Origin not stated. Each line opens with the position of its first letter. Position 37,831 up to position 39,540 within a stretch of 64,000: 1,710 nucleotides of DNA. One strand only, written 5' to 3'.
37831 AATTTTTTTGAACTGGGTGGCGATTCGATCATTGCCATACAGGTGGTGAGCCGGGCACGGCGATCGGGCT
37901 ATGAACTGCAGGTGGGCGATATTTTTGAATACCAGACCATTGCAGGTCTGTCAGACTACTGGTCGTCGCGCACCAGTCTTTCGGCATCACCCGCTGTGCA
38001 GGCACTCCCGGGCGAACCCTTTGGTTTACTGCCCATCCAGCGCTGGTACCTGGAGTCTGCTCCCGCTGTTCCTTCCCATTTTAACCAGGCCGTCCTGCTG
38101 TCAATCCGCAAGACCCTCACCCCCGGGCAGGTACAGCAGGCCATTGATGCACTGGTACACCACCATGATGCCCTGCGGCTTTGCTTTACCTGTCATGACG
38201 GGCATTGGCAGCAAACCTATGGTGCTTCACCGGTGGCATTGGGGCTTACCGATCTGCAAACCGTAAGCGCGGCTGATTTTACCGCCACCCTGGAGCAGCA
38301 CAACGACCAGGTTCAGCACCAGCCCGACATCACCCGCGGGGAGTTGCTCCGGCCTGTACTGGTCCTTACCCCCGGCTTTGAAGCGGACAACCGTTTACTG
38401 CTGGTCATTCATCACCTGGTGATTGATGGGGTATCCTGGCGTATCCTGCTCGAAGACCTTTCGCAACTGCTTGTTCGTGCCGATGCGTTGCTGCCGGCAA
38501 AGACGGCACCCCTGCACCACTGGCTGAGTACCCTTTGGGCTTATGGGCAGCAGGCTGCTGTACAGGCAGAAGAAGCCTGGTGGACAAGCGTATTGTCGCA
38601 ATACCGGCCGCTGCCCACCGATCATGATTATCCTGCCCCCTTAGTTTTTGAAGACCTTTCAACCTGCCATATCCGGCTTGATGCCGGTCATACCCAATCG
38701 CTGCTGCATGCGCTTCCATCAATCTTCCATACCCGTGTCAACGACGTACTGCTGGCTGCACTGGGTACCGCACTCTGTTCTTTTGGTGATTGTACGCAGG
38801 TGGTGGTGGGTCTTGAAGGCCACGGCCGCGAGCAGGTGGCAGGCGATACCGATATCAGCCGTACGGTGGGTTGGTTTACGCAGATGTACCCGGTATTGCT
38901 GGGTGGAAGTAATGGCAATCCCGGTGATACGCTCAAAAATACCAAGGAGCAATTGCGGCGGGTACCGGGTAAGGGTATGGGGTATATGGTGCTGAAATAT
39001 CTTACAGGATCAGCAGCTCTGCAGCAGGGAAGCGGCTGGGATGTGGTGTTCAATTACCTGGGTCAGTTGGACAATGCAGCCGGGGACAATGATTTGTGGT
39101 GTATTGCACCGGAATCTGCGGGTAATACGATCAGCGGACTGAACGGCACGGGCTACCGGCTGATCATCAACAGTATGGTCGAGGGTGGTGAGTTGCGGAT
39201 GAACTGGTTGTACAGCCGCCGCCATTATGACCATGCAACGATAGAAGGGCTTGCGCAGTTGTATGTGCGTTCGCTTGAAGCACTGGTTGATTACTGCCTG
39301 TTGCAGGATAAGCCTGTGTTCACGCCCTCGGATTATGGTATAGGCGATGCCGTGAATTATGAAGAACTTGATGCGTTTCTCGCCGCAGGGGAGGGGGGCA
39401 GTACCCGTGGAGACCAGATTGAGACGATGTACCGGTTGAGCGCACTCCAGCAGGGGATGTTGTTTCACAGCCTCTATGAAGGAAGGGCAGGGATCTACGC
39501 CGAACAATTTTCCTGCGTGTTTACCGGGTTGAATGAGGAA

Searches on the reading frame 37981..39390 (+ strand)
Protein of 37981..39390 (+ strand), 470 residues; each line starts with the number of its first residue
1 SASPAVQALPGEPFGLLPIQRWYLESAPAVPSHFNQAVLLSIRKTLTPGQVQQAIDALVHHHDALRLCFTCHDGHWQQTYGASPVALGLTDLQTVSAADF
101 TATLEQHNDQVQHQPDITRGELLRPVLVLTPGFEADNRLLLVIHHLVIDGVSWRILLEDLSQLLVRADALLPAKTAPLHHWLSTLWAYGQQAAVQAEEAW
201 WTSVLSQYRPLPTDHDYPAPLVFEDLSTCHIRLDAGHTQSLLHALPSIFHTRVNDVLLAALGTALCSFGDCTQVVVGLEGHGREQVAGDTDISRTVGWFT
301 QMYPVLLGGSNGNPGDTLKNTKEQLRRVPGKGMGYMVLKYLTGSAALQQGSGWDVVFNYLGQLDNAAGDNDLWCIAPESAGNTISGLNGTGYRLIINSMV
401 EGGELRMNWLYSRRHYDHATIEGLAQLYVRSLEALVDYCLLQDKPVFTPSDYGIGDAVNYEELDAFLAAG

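Call 62: search_protein_families(library=ncbifam, proteins=[window:37981-39390:+], max_evalue=0.00001)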
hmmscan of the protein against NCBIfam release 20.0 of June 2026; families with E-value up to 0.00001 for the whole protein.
window:37981-39390:+ (470 aa): 2 families
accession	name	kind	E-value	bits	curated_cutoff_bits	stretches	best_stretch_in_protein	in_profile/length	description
NF004282.0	PRK05691.1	subfamily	9.3e-108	360.4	4090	1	15-465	2793-3246/4334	non-ribosomal peptide synthase/polyketide synthase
TIGR01720.1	NRPS-para261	subfamily_domain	7.5e-34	116.9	74.2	1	315-465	3-154/155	non-ribosomal peptide synthase domain TIGR01720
